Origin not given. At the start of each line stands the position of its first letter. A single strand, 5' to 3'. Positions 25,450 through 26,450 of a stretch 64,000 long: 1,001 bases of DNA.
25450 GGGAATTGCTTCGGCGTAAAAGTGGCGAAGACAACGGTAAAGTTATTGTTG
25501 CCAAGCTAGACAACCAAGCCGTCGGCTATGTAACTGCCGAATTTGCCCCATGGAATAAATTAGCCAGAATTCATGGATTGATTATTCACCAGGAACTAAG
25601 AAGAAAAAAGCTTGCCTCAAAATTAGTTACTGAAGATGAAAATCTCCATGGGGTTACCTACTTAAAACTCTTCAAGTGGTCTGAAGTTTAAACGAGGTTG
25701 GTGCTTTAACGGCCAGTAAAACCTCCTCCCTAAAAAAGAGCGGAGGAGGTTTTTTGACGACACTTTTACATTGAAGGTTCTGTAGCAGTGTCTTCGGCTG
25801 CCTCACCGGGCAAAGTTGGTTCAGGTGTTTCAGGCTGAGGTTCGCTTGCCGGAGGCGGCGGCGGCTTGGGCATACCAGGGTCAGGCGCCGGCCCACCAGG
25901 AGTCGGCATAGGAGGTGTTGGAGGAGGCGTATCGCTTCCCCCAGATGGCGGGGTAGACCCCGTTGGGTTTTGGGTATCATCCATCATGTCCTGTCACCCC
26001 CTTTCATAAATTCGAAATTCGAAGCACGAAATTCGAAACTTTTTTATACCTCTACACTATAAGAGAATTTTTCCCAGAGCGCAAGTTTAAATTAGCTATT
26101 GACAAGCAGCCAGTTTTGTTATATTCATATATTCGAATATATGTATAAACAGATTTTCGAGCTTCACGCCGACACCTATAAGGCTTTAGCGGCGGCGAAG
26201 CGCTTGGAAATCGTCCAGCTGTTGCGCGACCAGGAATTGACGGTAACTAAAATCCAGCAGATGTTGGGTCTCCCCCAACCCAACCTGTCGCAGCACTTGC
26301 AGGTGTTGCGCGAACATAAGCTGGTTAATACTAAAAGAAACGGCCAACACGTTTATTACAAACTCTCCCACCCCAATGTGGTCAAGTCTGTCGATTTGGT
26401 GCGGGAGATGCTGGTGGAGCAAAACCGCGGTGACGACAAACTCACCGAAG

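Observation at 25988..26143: TTCGAA-centred operator set in a divergent promoter region: perfect 18-bp palindrome at the ArsR-YHS gene, triple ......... repeat at the divergent Pro-rich gene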

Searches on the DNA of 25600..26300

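Call 46: search_rna_families(source=window, start=25600, end=26300, threshold=evalue, max_evalue=1)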
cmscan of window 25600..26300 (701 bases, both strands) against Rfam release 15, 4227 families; matches with E-value up to 1: 4.
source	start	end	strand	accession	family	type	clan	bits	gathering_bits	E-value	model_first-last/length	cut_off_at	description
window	25715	25821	-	RF00515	PyrR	Cis-reg;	-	23.6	54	0.7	1-115/115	no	PyrR binding site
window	26008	26042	-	RF03650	mir-1290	Gene; miRNA;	-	18.9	82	0.59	22-59/76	no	mir-1290 microRNA precursor family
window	25708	25764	-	RF01227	snoR83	Gene; snRNA; snoRNA; HACA-box;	-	18.8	40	0.84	62-117/129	no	Small nucleolar RNA snoR83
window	25949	26051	-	RF02995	IMES-5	Gene; sRNA;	-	18.6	96.1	0.46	1-150/150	no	IMES-5 RNA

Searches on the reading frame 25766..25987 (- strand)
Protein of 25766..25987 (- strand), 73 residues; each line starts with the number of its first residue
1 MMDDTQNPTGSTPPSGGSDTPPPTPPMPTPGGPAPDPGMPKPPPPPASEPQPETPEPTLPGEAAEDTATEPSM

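Call 7: search_protein_families(library=pfam, proteins=[window:25766-25987:-], max_evalue=0.01)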
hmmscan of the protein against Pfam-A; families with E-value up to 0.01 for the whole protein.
window:25766-25987:- (73 aa): 0 families

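Call 75: find_homologous_proteins(query=window:25766-25987:-, max_evalue=0.001)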
Query window:25766-25987:-: 11 candidates shared short words with the query, none scored E <= 0.001.
